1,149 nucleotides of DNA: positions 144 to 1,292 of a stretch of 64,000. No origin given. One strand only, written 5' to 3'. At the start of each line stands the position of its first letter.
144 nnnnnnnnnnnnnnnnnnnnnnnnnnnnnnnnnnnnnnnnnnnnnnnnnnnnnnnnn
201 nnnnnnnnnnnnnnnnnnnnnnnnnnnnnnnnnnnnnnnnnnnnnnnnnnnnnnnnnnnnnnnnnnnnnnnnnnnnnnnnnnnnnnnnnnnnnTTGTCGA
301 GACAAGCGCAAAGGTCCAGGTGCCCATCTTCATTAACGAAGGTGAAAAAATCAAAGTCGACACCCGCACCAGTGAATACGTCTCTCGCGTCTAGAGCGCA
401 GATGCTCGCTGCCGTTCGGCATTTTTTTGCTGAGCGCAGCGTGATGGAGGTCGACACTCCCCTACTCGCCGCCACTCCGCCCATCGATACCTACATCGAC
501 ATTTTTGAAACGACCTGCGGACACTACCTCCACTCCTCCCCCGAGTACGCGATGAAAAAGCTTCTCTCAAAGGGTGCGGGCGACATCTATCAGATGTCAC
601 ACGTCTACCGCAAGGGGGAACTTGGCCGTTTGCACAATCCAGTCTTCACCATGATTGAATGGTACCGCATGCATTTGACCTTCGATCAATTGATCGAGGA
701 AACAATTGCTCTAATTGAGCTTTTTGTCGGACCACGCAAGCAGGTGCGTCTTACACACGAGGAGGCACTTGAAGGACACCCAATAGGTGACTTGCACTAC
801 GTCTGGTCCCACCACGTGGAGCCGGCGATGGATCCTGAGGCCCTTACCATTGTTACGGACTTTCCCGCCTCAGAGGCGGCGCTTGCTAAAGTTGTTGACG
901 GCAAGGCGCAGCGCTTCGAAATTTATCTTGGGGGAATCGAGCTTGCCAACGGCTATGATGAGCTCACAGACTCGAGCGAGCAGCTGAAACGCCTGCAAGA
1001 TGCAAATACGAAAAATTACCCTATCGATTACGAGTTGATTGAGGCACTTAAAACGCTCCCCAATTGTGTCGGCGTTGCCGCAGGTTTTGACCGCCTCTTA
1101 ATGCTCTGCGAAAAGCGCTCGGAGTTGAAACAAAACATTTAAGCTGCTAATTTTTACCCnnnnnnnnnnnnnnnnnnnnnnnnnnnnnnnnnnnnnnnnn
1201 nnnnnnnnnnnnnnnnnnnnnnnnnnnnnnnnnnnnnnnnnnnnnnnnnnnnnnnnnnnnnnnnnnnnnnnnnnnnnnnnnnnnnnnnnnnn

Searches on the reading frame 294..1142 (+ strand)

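Call 68: search_protein_families(library=pfam, proteins=[window:294-1142:+], max_evalue=0.000001)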
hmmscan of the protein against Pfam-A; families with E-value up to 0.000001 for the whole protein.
window:294-1142:+ (282 aa): 1 family
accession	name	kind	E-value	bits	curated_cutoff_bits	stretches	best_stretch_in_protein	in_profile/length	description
PF00152.25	tRNA-synt_2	-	5.1e-28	98.5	25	1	28-278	19-298/308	tRNA synthetases class II (D, K and N)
